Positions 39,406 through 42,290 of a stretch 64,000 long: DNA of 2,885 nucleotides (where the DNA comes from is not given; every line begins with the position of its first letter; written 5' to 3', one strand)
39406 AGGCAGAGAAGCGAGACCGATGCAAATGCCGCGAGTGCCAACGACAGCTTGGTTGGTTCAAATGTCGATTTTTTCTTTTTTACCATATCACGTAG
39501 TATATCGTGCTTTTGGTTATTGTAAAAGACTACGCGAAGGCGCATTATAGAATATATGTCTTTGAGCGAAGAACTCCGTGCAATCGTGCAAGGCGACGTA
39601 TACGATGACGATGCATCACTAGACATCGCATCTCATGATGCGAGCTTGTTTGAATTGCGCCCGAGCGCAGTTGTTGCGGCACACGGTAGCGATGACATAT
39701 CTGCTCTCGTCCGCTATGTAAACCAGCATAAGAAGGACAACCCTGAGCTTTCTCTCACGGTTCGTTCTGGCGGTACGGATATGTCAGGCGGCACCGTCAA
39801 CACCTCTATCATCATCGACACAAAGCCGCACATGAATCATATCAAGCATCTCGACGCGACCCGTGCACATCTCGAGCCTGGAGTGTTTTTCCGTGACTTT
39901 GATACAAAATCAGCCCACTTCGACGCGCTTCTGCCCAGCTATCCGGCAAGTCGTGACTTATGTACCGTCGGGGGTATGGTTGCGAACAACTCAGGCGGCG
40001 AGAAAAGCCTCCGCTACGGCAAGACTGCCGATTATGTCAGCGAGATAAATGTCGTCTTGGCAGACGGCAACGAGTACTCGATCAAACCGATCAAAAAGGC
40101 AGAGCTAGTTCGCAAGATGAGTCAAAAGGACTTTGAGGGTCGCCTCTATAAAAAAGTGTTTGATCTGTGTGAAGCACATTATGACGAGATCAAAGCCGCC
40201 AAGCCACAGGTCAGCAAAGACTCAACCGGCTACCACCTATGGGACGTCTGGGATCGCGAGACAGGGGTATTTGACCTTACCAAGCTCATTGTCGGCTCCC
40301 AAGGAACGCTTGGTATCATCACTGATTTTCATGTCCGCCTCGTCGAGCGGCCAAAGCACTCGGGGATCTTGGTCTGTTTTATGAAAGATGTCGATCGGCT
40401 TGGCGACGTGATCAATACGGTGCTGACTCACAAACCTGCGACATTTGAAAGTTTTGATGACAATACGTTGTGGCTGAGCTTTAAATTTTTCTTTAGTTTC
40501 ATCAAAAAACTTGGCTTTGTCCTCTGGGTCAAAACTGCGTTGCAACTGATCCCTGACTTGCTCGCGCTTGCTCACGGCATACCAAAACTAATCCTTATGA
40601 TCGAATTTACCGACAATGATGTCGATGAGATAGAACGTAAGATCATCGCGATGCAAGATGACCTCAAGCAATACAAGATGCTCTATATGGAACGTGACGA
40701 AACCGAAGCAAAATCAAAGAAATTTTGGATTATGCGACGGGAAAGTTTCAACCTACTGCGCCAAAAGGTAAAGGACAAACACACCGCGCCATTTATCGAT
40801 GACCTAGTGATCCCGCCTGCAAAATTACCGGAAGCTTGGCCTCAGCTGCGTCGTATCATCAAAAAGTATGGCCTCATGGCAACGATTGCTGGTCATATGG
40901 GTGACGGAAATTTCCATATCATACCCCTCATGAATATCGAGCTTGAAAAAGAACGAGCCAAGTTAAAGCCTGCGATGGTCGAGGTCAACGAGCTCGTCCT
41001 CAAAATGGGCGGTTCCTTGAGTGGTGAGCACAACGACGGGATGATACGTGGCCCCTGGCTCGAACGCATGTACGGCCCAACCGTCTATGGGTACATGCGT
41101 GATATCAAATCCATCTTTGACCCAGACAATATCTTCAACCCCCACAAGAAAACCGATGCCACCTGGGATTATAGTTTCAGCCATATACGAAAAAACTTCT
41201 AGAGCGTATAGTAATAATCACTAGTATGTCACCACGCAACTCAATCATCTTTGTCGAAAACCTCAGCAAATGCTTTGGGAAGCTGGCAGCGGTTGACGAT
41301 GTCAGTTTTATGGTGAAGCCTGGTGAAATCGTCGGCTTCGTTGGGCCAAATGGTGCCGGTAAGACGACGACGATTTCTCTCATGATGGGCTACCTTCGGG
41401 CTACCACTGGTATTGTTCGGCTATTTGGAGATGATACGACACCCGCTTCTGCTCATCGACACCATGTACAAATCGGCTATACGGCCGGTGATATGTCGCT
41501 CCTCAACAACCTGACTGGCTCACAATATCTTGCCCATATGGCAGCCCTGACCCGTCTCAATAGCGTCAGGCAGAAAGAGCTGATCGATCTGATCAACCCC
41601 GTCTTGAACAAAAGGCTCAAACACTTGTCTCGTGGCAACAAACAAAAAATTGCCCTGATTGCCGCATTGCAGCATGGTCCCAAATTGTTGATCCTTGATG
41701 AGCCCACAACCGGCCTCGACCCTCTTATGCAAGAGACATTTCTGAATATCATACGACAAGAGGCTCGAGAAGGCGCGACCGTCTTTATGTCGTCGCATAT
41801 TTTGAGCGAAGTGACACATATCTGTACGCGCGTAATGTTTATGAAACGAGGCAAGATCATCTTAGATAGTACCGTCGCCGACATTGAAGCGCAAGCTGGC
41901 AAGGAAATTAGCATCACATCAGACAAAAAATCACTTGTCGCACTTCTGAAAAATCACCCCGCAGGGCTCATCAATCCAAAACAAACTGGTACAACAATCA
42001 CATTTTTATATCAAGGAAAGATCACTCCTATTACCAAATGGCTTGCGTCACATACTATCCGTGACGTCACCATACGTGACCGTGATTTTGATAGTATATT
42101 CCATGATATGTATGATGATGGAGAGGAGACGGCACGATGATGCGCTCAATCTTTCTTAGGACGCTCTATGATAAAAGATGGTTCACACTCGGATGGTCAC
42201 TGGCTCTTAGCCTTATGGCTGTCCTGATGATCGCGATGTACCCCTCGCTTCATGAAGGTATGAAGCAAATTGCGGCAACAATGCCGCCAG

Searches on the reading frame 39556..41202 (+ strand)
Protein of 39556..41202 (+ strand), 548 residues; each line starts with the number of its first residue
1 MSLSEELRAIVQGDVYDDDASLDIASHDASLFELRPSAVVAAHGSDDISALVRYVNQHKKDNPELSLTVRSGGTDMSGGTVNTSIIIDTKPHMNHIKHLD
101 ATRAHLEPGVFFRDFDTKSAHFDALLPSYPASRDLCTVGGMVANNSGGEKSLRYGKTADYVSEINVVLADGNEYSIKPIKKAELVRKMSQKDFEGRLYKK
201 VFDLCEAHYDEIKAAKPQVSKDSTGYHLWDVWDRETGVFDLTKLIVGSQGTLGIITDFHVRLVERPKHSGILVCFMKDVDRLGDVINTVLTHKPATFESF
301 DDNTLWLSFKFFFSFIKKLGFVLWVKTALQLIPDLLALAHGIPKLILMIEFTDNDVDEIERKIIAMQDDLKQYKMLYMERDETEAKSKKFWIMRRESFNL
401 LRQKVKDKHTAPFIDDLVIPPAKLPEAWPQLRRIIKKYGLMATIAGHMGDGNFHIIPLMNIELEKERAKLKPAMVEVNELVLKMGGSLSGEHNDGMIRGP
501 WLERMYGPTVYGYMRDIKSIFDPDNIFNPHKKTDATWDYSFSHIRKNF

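Call 11: search_protein_families(library=ncbifam, max_evalue=1e-10, proteins=[window:39556-41202:+])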
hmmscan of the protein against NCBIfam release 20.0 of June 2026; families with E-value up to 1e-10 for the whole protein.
window:39556-41202:+ (548 aa): 3 families
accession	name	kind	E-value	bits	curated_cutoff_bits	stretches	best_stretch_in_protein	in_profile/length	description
NF049975.1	2HglutDHaseYdiJ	equivalog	8.6e-72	242.3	1350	1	11-532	27-539/1018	D-2-hydroxyglutarate dehydrogenase YdiJ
TIGR00387.1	glcD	equivalog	8.1e-63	212.7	567.9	2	344-531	231-413/413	glycolate oxidase subunit GlcD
NF008408.0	PRK11230.1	equivalog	3.7e-33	114.7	897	1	361-532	304-471/499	glycolate oxidase subunit GlcD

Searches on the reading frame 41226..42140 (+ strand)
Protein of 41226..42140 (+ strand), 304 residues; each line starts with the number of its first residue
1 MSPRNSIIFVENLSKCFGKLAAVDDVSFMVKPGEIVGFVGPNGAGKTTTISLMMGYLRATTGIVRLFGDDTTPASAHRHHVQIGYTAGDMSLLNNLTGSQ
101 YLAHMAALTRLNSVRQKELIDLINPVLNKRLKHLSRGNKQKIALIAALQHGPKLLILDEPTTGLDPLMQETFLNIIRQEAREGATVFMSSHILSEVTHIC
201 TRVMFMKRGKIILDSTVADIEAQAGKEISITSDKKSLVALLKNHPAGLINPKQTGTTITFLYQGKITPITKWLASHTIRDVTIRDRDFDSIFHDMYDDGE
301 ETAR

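Call 11: search_protein_families(library=ncbifam, max_evalue=1e-10, proteins=[window:41226-42140:+])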
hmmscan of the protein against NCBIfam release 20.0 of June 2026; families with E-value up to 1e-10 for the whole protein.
window:41226-42140:+ (304 aa): 164 families (the best 25 are shown)
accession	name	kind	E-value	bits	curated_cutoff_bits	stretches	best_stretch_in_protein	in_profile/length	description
TIGR03522.1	GldA_ABC_ATP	equivalog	1.3e-51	175.9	402.6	1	8-233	3-233/301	gliding motility-associated ABC transporter ATP-binding subunit GldA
TIGR01188.1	drrA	subfamily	4.8e-49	167.3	312.45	1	15-238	1-231/302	daunorubicin resistance ABC transporter, ATP-binding protein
NF033858.1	ABC2_perm_RbbA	equivalog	3.6e-47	160.8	1050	1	6-226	265-490/909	ribosome-associated ATPase/putative transporter RbbA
TIGR03740.1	galliderm_ABC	subfamily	1.8e-39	135.7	309.75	1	10-218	3-209/223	lantibiotic protection ABC transporter ATP-binding subunit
NF047565.1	PSM_export_PmtA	equivalog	6.7e-38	130.6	350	1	22-223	16-218/282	phenol-soluble modulin export ABC transporter ATP-binding protein PmtA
TIGR04406.1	LPS_export_lptB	equivalog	9.7e-36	123.2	240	1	9-222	3-224/239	LPS export ABC transporter ATP-binding protein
TIGR03864.1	PQQ_ABC_ATP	hypoth_equivalog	1e-35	123.3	302.25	1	8-225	2-224/236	ABC transporter, ATP-binding subunit, PQQ-dependent alcohol dehydrogenase system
TIGR04521.1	ECF_ATPase_2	equivalog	6.1e-32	110.8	330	1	118-225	129-237/279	energy-coupling factor transporter ATPase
NF010060.0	PRK13537.1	equivalog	8.7e-32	110.2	521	1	6-276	14-288/314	nodulation factor ABC transporter ATP-binding protein NodI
NF047568.1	PSM_export_PmtC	equivalog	2.4e-30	106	375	1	10-286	3-273/290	phenol-soluble modulin export ABC transporter ATP-binding protein PmtC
NF010059.0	PRK13536.1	equivalog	4.8e-30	104.5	549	1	7-227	43-269/342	nodulation factor ABC transporter ATP-binding protein NodI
TIGR01288.1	nodI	equivalog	1.5e-29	103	424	1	8-228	5-231/303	nodulation factor ABC transporter ATP-binding protein NodI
TIGR00968.1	3a0106s01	subfamily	2.5e-29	102.5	342.75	1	8-222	1-220/237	sulfate ABC transporter ATP-binding protein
NF010068.0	PRK13548.1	equivalog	3.1e-29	101.9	261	1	6-220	4-230/261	heme ABC transporter ATP-binding protein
TIGR03410.1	urea_trans_UrtE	equivalog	3.8e-29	101.8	285.8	1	10-223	3-222/230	urea ABC transporter ATP-binding subunit UrtE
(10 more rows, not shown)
